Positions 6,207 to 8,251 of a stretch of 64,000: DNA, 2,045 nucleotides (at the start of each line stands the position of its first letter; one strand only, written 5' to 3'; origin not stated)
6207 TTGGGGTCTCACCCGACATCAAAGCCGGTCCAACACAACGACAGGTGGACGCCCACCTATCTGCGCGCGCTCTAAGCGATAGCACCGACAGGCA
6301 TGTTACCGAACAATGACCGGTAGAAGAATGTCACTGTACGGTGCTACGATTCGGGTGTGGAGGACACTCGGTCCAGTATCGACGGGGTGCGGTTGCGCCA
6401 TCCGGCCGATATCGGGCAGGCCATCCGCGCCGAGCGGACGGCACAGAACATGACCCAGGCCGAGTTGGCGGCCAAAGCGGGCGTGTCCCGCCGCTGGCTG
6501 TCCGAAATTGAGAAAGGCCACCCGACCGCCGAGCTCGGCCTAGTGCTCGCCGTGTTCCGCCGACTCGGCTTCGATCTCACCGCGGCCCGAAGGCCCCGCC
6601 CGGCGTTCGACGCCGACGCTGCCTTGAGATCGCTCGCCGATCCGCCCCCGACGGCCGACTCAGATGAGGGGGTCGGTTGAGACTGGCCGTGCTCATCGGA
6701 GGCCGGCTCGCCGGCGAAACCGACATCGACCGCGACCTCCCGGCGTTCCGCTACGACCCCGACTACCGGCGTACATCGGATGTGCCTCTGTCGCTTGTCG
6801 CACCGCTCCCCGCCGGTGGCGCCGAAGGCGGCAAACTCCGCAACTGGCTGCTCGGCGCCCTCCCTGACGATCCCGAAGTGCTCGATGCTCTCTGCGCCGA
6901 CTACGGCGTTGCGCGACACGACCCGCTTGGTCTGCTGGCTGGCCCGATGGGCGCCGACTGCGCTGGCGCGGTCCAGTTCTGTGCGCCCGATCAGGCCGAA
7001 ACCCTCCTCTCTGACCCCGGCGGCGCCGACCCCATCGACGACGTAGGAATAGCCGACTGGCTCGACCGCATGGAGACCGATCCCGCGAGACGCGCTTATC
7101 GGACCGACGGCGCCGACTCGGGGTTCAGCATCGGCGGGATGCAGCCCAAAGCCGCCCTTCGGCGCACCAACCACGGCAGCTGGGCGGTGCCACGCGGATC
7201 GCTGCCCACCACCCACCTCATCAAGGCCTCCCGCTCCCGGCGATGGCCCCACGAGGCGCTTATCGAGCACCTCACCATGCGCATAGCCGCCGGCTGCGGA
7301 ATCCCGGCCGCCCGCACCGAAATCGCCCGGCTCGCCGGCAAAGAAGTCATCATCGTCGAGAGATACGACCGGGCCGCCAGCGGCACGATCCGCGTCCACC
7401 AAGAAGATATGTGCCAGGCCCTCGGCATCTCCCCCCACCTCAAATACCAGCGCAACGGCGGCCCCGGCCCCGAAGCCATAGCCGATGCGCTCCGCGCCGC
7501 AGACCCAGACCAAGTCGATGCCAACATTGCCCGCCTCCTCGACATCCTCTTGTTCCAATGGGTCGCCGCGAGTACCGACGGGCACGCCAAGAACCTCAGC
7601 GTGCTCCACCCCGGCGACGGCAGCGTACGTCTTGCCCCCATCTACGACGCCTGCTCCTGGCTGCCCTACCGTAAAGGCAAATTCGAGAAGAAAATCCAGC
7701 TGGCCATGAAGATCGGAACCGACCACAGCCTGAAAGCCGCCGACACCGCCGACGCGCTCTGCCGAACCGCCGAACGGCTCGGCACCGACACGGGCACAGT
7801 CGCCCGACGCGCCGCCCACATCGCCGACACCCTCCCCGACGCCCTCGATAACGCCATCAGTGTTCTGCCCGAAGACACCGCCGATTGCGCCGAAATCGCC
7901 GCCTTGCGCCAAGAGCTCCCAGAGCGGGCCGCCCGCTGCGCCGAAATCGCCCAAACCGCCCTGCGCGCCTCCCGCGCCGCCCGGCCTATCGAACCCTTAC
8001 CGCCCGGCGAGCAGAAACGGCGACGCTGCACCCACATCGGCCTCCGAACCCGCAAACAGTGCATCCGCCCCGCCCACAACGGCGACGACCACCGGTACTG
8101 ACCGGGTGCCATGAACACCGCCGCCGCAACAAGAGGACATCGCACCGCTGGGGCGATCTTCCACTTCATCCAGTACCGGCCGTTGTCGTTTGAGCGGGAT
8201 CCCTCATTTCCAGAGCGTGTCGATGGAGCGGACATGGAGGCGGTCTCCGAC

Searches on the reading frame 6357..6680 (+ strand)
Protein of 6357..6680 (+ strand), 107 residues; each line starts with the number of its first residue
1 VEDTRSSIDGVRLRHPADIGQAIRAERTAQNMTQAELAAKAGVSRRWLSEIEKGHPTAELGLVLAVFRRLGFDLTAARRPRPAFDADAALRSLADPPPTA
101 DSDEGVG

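Call 98: search_protein_families(library=pfam, proteins=[window:6357-6680:+], max_evalue=0.001)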
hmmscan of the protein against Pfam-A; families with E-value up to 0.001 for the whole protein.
window:6357-6680:+ (107 aa): 2 families
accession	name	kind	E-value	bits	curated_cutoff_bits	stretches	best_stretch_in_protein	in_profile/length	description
PF01381.28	HTH_3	-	4.3e-10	39.9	23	1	23-74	1-52/55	Helix-turn-helix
PF13560.12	HTH_31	-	2.4e-08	34.6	27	1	19-75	2-59/64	Helix-turn-helix domain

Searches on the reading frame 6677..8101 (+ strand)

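Call 98: search_protein_families(library=pfam, proteins=[window:6677-8101:+], max_evalue=0.001)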
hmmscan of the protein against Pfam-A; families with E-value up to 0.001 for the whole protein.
window:6677-8101:+ (474 aa): 2 families
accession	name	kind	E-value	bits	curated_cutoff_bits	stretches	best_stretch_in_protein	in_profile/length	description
PF07804.18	HipA_C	-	6.7e-48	163.6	30.5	1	150-386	1-209/213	HipA-like C-terminal domain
PF13657.11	Couple_hipA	-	6e-14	52.8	22.5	1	3-101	1-98/99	HipA N-terminal domain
